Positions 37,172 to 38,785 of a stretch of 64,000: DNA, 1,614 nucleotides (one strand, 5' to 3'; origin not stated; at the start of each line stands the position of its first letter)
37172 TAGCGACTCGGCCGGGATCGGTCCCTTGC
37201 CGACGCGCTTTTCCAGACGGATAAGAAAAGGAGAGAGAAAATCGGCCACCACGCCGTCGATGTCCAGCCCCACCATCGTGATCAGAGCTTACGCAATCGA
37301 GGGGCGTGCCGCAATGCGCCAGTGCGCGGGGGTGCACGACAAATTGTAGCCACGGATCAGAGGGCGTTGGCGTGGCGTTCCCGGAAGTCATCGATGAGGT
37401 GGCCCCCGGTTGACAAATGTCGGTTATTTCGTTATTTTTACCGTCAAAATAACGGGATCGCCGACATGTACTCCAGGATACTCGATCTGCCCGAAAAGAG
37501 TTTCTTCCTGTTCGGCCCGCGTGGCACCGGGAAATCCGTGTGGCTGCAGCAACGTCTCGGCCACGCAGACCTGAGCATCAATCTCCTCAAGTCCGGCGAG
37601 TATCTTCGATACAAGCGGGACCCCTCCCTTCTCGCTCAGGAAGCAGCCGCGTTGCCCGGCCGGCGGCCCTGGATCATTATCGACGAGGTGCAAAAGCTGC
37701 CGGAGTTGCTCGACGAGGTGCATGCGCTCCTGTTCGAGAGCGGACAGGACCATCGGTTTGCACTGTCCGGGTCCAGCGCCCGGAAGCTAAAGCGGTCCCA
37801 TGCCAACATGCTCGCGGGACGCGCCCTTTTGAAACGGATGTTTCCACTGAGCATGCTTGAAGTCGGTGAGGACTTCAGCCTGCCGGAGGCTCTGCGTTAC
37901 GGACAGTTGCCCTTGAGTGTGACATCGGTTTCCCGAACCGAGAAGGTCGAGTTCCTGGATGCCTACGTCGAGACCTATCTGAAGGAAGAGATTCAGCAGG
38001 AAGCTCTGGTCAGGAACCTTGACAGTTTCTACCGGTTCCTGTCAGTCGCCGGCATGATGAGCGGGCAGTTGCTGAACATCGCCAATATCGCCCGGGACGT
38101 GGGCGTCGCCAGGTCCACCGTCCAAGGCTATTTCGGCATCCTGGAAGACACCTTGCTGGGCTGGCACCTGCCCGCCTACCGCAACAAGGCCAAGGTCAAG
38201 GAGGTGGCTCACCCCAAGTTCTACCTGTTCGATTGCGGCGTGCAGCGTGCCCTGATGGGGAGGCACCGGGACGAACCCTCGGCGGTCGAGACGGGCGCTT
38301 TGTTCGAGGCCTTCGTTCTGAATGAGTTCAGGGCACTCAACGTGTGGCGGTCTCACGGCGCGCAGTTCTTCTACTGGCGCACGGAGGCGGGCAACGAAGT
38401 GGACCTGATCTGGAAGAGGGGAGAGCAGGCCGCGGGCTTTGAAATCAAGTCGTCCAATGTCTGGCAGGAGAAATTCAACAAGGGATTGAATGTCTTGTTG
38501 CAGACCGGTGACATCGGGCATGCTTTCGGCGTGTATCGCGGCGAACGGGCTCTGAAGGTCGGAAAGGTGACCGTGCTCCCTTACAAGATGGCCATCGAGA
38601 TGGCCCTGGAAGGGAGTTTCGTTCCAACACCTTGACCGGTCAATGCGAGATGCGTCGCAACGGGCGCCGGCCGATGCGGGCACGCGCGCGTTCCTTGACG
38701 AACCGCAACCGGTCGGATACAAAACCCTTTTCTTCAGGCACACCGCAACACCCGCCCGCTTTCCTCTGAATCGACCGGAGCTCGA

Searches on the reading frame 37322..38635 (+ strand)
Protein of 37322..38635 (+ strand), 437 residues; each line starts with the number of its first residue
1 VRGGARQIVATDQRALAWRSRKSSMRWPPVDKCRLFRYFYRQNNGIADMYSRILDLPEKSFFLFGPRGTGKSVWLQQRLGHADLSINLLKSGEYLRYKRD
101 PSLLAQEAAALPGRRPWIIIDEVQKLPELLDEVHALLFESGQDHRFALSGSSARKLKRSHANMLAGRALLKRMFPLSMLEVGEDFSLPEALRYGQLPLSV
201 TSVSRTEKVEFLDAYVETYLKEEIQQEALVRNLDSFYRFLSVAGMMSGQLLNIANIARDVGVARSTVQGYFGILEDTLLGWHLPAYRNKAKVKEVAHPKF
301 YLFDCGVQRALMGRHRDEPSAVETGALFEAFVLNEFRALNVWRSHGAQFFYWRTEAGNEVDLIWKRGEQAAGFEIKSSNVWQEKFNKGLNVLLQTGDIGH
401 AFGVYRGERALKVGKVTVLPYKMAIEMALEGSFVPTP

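Call 40: search_protein_families(library=pfam, proteins=[window:37322-38635:+], max_evalue=0.00001)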
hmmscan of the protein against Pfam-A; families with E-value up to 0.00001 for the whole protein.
window:37322-38635:+ (437 aa): 2 families
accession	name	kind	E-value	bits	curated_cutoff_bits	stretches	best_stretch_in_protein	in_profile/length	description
PF13635.12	DUF4143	-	8.6e-31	107.3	28.1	1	222-378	2-160/160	Domain of unknown function (DUF4143)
PF13173.12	AAA_14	-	5.4e-19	68.9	27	1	59-181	3-128/129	AAA domain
